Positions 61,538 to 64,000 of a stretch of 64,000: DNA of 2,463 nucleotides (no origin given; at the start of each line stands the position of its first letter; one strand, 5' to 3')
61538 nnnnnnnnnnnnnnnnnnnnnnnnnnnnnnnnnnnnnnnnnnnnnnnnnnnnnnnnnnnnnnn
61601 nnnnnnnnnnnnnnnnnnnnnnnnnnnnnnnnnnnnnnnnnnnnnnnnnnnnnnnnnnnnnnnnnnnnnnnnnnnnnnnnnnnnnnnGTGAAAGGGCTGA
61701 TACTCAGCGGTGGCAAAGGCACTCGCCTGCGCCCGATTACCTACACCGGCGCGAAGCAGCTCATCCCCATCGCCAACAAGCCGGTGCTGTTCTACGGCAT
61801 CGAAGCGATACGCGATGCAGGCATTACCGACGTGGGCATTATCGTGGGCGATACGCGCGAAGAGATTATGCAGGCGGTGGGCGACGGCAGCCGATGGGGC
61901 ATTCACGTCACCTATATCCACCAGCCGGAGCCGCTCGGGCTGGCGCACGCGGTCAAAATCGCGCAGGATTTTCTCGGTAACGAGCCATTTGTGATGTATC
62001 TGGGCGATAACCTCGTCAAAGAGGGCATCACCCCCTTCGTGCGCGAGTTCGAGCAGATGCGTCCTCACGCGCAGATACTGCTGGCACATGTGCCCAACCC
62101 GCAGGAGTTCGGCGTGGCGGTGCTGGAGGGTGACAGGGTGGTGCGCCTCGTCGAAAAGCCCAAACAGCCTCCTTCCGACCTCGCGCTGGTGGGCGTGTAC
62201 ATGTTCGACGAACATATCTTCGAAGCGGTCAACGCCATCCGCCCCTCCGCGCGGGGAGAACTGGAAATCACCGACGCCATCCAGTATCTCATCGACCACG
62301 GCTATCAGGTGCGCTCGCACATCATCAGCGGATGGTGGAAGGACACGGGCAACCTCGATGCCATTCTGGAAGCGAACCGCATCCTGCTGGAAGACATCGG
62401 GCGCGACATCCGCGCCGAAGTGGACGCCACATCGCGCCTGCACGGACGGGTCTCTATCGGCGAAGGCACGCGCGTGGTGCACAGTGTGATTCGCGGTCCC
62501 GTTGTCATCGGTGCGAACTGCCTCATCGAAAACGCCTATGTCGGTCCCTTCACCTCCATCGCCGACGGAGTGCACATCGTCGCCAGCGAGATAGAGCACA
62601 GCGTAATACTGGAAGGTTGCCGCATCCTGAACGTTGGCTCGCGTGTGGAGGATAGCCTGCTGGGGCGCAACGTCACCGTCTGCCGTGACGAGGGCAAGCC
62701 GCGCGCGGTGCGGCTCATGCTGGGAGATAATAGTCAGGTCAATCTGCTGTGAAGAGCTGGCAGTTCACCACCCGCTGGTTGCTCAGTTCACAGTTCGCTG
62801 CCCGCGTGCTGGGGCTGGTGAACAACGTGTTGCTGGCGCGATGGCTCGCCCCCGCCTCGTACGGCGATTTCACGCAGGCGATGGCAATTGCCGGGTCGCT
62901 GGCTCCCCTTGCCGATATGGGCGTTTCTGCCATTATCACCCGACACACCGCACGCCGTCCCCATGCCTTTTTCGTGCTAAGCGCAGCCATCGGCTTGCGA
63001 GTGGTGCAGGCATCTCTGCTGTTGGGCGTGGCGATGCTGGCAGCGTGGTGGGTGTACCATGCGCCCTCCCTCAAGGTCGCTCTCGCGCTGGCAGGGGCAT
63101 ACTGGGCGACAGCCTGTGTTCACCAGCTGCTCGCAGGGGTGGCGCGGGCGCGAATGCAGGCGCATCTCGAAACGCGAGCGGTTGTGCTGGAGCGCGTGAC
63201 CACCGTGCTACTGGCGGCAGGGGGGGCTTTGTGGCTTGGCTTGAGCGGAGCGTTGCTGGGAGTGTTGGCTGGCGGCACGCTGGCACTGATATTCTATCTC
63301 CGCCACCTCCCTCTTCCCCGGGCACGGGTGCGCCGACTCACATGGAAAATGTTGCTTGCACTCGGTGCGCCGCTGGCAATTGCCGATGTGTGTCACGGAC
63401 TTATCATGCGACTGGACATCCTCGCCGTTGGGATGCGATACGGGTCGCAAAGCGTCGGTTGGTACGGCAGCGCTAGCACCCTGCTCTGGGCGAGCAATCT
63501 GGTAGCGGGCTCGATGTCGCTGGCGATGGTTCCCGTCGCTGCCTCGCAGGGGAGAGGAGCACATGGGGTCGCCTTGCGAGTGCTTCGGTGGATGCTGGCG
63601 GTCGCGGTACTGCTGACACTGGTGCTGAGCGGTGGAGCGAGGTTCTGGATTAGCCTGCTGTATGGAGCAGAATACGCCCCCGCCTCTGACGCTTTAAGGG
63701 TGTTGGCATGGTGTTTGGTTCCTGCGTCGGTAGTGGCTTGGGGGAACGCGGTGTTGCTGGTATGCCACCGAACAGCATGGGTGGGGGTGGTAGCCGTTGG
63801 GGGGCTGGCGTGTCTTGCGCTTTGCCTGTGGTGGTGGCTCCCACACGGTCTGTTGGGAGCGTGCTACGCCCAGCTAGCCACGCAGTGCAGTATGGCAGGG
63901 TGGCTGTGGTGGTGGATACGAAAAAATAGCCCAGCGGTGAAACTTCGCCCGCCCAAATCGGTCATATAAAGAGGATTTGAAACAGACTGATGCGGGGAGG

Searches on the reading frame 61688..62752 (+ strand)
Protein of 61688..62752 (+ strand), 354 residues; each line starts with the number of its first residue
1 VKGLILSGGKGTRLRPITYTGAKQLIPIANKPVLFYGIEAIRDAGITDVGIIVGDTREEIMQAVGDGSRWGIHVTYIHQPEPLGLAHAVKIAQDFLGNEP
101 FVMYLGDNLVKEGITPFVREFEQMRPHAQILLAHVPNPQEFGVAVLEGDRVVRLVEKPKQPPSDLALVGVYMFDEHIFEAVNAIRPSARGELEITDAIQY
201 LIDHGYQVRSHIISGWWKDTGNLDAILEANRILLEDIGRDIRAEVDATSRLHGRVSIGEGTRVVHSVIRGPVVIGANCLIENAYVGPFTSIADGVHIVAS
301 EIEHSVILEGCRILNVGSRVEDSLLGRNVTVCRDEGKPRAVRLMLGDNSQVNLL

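Call 62: search_protein_families(library=pfam, proteins=[window:61688-62752:+], max_evalue=0.01)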
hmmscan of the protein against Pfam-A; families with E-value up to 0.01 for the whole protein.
window:61688-62752:+ (354 aa): 7 families
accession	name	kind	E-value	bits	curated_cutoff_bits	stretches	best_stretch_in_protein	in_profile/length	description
PF00483.29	NTP_transferase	-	3.2e-58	197.7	21.2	1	2-234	1-243/245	Nucleotidyl transferase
PF25084.1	LbH_EIF2B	-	5.8e-09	36.4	54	1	243-331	16-99/105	EIF2B subunit epsilon LbH domain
PF12804.13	NTP_transf_3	-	1.1e-07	32.6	27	1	3-107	1-95/160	MobA-like NTP transferase domain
PF00132.30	Hexapep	-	4.3e-06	26.6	27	1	272-299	2-30/36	Bacterial transferase hexapeptide (six repeats)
PF24894.1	Hexapep_GlmU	-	6.4e-06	26.7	23.3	0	291-333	21-62/104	GlmU-like, C-terminal hexapeptide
PF07959.18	Fucose_pyrophosphorylase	-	8.1e-05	22.2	34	1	247-309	288-342/418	Fucose pyrophosphorylase domain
PF25247.1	LbH_GLGC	-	0.0036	17.7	27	0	297-331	8-40/135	GLGC left-handed parallel beta-helix domain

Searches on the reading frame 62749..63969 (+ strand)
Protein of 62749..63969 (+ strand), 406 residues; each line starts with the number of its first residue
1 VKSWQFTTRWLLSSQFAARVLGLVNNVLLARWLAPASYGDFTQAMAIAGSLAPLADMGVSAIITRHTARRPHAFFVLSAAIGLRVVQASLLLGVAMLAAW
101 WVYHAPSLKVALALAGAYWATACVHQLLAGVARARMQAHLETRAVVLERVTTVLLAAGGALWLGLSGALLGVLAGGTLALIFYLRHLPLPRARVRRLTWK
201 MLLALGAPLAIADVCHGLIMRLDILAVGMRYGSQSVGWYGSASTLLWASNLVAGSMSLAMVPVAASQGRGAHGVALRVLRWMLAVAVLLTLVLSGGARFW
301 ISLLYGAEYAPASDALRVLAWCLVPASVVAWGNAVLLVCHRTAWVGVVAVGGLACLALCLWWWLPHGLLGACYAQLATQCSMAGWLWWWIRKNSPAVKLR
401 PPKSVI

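Call 62: search_protein_families(library=pfam, proteins=[window:62749-63969:+], max_evalue=0.01)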
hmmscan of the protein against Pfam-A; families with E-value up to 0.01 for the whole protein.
window:62749-63969:+ (406 aa): 2 families
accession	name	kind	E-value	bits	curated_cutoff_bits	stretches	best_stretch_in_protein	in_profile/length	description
PF01943.22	Polysacc_synt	-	2.5e-19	70.2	28.2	1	10-264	7-270/274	Polysaccharide biosynthesis protein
PF13440.11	Polysacc_synt_3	-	1.7e-12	47.7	23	1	28-313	1-292/293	Polysaccharide biosynthesis protein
